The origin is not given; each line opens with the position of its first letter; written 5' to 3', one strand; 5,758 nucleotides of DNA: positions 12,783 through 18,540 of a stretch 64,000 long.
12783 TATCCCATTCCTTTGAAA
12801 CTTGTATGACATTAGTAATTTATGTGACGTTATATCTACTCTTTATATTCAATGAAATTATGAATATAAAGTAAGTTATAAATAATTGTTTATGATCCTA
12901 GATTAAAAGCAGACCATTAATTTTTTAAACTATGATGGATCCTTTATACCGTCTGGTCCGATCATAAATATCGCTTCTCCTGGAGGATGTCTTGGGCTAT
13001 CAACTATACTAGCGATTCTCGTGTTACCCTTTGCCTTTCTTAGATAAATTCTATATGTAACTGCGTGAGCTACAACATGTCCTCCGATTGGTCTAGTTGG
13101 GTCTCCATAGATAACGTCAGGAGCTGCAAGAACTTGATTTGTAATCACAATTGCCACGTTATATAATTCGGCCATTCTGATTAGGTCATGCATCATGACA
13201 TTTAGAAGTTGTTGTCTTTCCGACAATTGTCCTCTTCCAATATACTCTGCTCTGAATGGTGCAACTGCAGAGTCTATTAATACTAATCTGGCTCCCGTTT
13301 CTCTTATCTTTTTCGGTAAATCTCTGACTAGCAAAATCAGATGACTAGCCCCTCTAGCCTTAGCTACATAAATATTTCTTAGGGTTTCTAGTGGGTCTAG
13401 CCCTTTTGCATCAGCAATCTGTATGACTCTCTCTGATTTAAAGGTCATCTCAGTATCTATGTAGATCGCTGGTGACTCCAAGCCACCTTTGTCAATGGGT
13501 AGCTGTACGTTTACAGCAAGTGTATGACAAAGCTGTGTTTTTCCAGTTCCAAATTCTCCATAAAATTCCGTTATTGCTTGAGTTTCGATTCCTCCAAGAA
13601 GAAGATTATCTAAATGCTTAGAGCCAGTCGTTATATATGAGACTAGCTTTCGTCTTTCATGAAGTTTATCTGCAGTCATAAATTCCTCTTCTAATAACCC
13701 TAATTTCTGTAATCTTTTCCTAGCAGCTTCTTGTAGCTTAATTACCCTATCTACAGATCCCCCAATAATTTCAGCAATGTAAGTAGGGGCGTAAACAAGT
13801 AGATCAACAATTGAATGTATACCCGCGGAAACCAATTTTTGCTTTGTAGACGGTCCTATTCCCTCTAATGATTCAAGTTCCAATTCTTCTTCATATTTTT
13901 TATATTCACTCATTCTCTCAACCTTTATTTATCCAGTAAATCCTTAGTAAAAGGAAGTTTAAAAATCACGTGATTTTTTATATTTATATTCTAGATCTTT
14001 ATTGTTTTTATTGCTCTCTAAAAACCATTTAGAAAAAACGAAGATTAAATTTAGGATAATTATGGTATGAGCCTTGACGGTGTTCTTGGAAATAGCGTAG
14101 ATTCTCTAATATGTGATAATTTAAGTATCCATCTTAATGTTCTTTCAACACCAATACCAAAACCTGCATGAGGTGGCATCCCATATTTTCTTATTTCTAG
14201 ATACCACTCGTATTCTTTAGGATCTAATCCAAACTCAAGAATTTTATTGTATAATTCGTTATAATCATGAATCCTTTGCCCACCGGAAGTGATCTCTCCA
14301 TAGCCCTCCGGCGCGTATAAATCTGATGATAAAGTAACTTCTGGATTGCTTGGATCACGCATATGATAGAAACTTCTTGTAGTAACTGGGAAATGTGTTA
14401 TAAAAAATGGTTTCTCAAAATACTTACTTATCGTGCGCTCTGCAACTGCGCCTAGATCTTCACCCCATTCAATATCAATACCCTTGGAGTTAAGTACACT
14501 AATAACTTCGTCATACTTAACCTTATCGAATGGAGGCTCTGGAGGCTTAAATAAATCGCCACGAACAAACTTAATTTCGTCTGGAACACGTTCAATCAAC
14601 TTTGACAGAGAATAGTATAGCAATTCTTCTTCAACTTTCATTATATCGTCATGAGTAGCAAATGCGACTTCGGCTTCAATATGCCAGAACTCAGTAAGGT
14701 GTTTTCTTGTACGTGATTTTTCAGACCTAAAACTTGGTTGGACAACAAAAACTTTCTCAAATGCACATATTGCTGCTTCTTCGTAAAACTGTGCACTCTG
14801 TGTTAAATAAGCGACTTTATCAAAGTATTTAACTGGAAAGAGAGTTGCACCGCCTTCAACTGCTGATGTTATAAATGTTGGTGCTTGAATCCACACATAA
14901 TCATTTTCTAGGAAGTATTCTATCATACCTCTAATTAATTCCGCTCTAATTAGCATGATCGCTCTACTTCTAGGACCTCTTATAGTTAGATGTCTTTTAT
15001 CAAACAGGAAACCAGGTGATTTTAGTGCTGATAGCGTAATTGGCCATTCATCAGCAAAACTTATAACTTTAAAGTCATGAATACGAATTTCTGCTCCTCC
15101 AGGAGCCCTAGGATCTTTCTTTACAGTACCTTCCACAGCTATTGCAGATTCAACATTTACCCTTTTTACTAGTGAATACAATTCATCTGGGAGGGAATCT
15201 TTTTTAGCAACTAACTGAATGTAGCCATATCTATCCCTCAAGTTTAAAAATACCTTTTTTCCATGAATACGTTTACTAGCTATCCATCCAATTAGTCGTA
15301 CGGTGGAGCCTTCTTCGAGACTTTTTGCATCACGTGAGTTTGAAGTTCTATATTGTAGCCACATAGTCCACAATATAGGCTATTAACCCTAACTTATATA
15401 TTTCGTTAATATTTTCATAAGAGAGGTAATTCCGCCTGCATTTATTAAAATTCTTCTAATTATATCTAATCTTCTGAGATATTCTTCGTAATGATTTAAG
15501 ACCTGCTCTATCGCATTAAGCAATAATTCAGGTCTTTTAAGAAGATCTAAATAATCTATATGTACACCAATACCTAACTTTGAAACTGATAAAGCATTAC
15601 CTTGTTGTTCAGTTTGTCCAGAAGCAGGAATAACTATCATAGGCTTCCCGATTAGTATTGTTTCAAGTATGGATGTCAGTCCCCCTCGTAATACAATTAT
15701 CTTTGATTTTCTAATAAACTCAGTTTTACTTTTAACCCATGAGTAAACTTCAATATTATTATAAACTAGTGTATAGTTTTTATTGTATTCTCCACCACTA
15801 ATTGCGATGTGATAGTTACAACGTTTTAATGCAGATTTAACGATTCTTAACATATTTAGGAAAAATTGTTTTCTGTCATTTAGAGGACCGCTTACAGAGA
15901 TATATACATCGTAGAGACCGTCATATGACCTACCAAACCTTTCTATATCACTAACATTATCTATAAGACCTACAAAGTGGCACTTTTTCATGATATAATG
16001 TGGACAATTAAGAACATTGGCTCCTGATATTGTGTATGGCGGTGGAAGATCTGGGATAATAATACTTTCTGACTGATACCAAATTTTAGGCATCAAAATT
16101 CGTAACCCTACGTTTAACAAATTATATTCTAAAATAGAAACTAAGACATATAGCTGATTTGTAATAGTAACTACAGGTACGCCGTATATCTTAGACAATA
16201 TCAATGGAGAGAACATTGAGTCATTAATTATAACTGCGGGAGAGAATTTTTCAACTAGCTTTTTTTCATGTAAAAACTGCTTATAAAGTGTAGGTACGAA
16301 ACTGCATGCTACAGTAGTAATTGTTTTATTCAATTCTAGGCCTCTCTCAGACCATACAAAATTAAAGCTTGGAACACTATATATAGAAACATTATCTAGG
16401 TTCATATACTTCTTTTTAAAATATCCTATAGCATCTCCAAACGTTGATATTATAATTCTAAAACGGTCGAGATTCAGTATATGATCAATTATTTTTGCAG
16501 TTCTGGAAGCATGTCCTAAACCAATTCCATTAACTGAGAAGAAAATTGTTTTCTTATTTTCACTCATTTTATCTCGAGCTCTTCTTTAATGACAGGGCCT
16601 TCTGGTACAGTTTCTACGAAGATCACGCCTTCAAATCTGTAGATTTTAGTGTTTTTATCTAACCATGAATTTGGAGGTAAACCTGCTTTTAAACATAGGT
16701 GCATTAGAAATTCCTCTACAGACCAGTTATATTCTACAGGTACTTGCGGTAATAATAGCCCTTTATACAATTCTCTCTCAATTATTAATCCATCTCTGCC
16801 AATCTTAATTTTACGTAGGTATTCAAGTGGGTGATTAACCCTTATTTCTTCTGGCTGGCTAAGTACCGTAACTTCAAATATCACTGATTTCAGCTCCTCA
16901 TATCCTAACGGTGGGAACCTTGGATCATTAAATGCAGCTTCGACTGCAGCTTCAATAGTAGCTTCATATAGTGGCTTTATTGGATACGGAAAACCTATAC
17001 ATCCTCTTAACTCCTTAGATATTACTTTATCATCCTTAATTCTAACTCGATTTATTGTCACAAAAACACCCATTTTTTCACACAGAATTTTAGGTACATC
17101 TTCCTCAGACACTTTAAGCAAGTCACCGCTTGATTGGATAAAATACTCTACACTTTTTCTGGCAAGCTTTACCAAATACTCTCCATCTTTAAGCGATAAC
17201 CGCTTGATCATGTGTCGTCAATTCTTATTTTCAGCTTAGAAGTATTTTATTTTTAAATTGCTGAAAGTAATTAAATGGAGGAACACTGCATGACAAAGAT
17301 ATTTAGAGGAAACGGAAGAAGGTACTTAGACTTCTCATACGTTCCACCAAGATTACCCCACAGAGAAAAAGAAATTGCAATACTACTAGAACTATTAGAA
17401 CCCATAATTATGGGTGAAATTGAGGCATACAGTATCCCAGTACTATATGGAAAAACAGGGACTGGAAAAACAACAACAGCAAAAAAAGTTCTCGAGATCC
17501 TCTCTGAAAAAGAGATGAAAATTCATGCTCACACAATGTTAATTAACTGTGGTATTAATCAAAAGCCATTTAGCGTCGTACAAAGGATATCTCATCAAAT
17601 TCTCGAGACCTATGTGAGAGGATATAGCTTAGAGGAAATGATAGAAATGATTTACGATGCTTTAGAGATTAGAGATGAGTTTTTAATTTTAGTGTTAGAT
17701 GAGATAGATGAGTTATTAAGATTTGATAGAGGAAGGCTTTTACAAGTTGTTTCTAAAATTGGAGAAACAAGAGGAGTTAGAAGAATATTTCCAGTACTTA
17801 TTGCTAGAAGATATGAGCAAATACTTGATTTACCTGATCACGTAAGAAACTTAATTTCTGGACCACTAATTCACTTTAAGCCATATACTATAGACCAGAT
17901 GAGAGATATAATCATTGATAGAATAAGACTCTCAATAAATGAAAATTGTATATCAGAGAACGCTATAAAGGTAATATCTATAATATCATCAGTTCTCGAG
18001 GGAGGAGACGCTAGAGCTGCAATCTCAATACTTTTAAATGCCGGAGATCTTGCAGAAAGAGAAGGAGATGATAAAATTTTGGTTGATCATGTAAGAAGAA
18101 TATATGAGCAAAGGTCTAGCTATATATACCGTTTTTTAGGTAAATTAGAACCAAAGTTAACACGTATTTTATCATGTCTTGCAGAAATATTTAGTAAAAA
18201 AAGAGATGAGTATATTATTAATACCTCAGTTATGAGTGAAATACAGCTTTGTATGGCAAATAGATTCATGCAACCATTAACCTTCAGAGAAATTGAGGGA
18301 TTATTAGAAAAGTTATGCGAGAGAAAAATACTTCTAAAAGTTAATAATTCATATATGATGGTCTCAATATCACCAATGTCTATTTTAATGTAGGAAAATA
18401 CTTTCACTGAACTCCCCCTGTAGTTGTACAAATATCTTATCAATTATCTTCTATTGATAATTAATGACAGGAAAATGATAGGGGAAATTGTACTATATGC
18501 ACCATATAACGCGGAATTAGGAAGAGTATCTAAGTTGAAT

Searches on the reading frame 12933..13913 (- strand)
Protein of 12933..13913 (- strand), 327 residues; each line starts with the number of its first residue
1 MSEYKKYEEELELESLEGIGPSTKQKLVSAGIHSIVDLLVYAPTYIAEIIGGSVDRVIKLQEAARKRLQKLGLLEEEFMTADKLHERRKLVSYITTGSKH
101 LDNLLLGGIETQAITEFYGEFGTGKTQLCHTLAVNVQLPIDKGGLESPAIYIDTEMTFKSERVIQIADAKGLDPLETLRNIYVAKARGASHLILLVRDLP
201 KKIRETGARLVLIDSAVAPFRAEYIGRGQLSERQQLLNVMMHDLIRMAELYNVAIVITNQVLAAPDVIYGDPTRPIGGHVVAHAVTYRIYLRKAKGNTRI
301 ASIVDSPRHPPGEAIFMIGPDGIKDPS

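Call 58: search_protein_families(library=pfam, proteins=[window:12933-13913:-], max_evalue=0.0001)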
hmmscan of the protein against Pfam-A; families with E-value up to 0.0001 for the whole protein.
window:12933-13913:- (327 aa): 4 families
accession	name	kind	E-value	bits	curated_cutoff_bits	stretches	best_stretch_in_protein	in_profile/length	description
PF08423.17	Rad51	-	4.5e-86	288.5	22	1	87-326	1-244/244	Rad51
PF06745.19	ATPase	-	4.8e-09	36.4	26.6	1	95-323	2-224/231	KaiC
PF00154.27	RecA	-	1.8e-07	31.4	27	1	86-296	25-223/262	recA bacterial DNA recombination protein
PF14520.12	HHH_5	-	7.5e-07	30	27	1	11-66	2-57/57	Helix-hairpin-helix domain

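Call 60: find_homologous_proteins(query=window:12933-13913:-, max_evalue=1e-60)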
Query window:12933-13913:- (327 aa): 5760 proteins with E <= 1e-60 among 8000 candidates; the best 120 are listed.
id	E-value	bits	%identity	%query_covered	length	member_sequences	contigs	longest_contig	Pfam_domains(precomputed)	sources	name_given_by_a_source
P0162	1.6e-208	709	100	100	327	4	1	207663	PF06745.20,PF14520.13,PF08423.18,PF00154.28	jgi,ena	-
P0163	1.6e-180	617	83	100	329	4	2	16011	PF06745.20,PF08423.18,PF00154.28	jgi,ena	-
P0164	2.6e-177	607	83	98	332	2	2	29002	PF06745.20,PF14520.13,PF08423.18,PF00154.28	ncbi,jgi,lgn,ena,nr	ncbi:DNA repair and recombination protein RadA [Candidatus Geothermarchaeota archaeon ex4572_27]|nr:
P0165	9.6e-175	598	83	98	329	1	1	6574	PF06745.20,PF08423.18,PF00154.28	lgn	-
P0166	1.1e-174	598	82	98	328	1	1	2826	PF06745.20,PF14520.13,PF08423.18,PF00154.28,PF13481.13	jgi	jgi:DNA repair protein RadA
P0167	4.4e-172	590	81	96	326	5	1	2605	PF06745.20,PF14520.13,PF08423.18,PF00154.28,PF13481.13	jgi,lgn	jgi:DNA repair protein RadA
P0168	1.1e-151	523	73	97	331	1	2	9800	PF06745.20,PF08423.18,PF00154.28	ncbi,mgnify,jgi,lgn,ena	mgnify:CR=1 FL=1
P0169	2.0e-147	509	71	97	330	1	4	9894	PF06745.20,PF14520.13,PF08423.18,PF00154.28,PF13481.13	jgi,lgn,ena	-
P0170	3.5e-142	491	68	97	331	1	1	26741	PF06745.20,PF08423.18,PF00154.28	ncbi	-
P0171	7.1e-141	487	64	99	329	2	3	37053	PF06745.20,PF08423.18,PF00154.28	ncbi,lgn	-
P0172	9.0e-141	487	65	98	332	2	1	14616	PF06745.20,PF08423.18,PF13401.13,PF00154.28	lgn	-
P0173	1.6e-140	486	67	98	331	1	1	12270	PF06745.20,PF08423.18,PF00154.28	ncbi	-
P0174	9.0e-140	484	66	98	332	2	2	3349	PF06745.20,PF08423.18,PF00154.28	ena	-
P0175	1.4e-136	473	63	98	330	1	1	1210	PF08423.18,PF00154.28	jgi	jgi:DNA repair protein RadA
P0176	1.6e-136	473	65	98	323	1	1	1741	PF06745.20,PF08423.18,PF00154.28,PF13481.13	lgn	-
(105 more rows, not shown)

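Call 71: search_solved_structures(query=window:12933-13913:-, max_evalue=1e-40, show_alignments=0)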
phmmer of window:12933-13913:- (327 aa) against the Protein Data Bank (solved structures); distinct sequences matched with E-value up to 1e-40: 50.
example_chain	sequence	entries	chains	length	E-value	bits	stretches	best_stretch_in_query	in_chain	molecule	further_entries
1pzn_A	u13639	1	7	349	1.3e-94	320.3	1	7-325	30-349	DNA repair and recombination protein rad51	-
2bke_A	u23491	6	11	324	3.8e-82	279.4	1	12-326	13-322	DNA REPAIR AND RECOMBINATION PROTEIN RADA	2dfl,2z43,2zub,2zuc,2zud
6tuu_A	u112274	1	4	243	1.6e-80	274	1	91-325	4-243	DNA repair and recombination protein RadA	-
6tw4_A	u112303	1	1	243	3.1e-80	273.1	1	91-325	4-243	DNA repair and recombination protein RadA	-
7c9a_A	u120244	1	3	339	1.1e-75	258.2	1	18-325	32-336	DNA repair protein RAD51 homolog 1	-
9zzr_W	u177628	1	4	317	2.4e-75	257.1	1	18-325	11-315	DNA repair protein RAD51 homolog 1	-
5h1b_A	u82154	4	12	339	2.7e-75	256.9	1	18-325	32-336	DNA repair protein RAD51 homolog 1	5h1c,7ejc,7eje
5jzc_A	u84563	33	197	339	2.7e-75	256.9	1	18-325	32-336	DNA repair protein RAD51 homolog 1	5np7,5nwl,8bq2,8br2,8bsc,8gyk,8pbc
8jnd_K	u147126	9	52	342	2.8e-75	256.9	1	18-325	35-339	DNA repair protein RAD51 homolog 1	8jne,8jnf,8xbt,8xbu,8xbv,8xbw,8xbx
9zzr_R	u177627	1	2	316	3e-75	256.8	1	18-325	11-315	DNA repair protein RAD51 homolog 1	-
9zzr_F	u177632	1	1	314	3.1e-75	256.7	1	18-325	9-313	DNA repair protein RAD51 homolog 1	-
9ui4_C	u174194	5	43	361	1.7e-74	254.3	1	18-325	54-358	DNA repair protein RAD51 homolog 1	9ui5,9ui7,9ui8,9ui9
8uvw_B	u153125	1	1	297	1.6e-72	247.8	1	75-325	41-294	Breast cancer type 2 susceptibility protein, DNA repair protein RAD51 homolog 1 fusion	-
7ej6_B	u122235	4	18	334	2.9e-70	240.4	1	17-326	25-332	HLJ1_G0016300.mRNA.1.CDS.1 | Meiotic recombination protein DMC1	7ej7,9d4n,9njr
9d46_C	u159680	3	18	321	1.6e-69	237.9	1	15-326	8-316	DNA repair protein RAD51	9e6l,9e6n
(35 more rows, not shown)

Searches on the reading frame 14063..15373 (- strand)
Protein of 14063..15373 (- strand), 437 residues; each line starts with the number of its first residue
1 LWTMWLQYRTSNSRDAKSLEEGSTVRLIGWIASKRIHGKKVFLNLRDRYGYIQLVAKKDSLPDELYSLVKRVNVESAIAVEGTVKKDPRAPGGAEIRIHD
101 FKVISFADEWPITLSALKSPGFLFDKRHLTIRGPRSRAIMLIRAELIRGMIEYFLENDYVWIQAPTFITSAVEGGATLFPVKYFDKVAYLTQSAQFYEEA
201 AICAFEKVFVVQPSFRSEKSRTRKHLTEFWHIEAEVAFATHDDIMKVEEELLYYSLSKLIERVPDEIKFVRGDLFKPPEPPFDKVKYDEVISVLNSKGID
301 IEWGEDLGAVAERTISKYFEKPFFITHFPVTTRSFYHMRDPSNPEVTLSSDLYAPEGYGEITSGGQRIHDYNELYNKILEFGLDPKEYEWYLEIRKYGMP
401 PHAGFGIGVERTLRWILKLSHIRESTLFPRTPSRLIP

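Call 20: search_protein_families(library=ncbifam, proteins=[window:14063-15373:-], max_evalue=0.00001)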
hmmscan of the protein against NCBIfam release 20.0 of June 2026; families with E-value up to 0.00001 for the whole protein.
window:14063-15373:- (437 aa): 17 families
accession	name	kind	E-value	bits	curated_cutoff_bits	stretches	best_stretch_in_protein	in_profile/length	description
NF003037.0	PRK03932.1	equivalog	1.1e-122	410.3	414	1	21-435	15-449/451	asparagine--tRNA ligase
NF003483.0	PRK05159.1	equivalog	6.2e-122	407.6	353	1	9-437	4-438/438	aspartate--tRNA(Asn) ligase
TIGR00457.1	asnS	equivalog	1.5e-110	370.1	342.6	1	21-435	15-453/455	asparagine--tRNA ligase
TIGR00458.1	aspS_nondisc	equivalog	3.9e-108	362.2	368.4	1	13-437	3-428/428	aspartate--tRNA(Asn) ligase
NF005052.0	PRK06462.1-1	equivalog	1.3e-55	188.9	368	1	134-431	43-346/353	asparagine synthetase A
NF005054.0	PRK06462.1-4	equivalog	6.5e-53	179.8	309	1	134-433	19-313/318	asparagine synthetase A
NF001750.0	PRK00476.1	equivalog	9.8e-45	152.9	443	2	8-261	4-267/590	aspartate--tRNA ligase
TIGR00459.1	aspS_bact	equivalog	1.6e-39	135.8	373.85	2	14-260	8-261/586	aspartate--tRNA ligase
NF001756.1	PRK00484.1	subfamily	1.8e-36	125.9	468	1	12-430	41-484/488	lysine--tRNA ligase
TIGR00499.1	lysS_bact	equivalog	1.6e-30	106.2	427.6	2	14-301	45-332/496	lysine--tRNA ligase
NF009460.0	PRK12820.1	equivalog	1.1e-23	83.2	1379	2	20-98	33-109/723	bifunctional aspartyl-tRNA synthetase/aspartyl/glutamyl-tRNA amidotransferase subunit C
NF005055.0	PRK06462.1-5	equivalog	1.2e-23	83.8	389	1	188-433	87-336/341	asparagine synthetase A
NF009101.0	PRK12445.1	subfamily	1.3e-22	80.1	1026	1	24-430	67-500/505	lysine--tRNA ligase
NF005053.0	PRK06462.1-3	equivalog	1.2e-20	74.2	322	1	180-430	9-266/274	asparagine synthetase A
NF002821.0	PRK02983.1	equivalog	2.4e-20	72.2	742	1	9-252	646-892/1102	bifunctional lysylphosphatidylglycerol synthetase/lysine--tRNA ligase LysX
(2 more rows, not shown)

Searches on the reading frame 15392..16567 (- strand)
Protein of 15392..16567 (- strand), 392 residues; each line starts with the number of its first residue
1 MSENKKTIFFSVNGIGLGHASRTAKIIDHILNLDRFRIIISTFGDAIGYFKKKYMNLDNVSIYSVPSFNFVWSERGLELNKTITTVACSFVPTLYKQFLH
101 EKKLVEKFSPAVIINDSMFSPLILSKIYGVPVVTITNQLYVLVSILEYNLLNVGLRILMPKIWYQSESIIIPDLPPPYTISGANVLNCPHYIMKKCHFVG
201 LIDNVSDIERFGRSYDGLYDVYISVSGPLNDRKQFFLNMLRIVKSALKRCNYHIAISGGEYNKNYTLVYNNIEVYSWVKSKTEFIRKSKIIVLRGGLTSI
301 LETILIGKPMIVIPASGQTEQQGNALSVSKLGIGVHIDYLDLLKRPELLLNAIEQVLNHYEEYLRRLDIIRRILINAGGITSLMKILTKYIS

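Call 58: search_protein_families(library=pfam, proteins=[window:15392-16567:-], max_evalue=0.0001)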
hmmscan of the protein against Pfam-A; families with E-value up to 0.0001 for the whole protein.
window:15392-16567:- (392 aa): 3 families
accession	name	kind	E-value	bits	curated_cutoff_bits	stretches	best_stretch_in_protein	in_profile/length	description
PF13528.12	Glyco_trans_1_3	-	5e-21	75.6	25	2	8-148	3-134/322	Glycosyl transferase family 1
PF04101.22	Glyco_tran_28_C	-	6.7e-13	49.5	22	1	261-361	42-145/166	Glycosyltransferase family 28 C-terminal domain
PF00201.24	UDPGT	-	4.3e-06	26.2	19.5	1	270-364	322-415/499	UDP-glucoronosyl and UDP-glucosyl transferase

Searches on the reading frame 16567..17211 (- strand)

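Call 58: search_protein_families(library=pfam, proteins=[window:16567-17211:-], max_evalue=0.0001)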
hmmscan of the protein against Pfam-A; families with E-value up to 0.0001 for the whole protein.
window:16567-17211:- (215 aa): 1 family
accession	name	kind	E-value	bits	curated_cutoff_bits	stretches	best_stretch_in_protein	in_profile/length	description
PF01871.22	AMMECR1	-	1.3e-53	181.4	25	1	14-198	1-168/168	AMMECR1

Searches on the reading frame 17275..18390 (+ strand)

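Call 58: search_protein_families(library=pfam, proteins=[window:17275-18390:+], max_evalue=0.0001)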
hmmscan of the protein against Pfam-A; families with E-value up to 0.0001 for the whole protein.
window:17275-18390:+ (372 aa): 7 families
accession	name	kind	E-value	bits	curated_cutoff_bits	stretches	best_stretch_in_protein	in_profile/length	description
PF22703.2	Cdc6_lid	-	1.3e-13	51.1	27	1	210-275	1-65/68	Cdc6 AAA+ ATPase-type lid domain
PF13401.12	AAA_22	-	1.8e-10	41.7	27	1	53-160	6-105/130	AAA domain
PF13191.12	AAA_16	-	2.3e-08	35.2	32.6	1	26-99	1-66/167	AAA ATPase domain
PF00004.35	AAA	-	2.3e-06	28.5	21.2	1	56-151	2-73/131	ATPase family associated with various cellular activities (AAA)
PF22606.2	Cdc6-ORC-like_ATPase_lid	-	6.6e-06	26.4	27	1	204-263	1-59/60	Cdc6/ORC-like, ATPase lid domain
PF01637.24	ATPase_2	-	1.2e-05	25.6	33.2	1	30-156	4-131/225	ATPase domain predominantly from Archaea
PF13479.12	AAA_24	-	4.3e-05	23.9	27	1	56-150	6-79/195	AAA domain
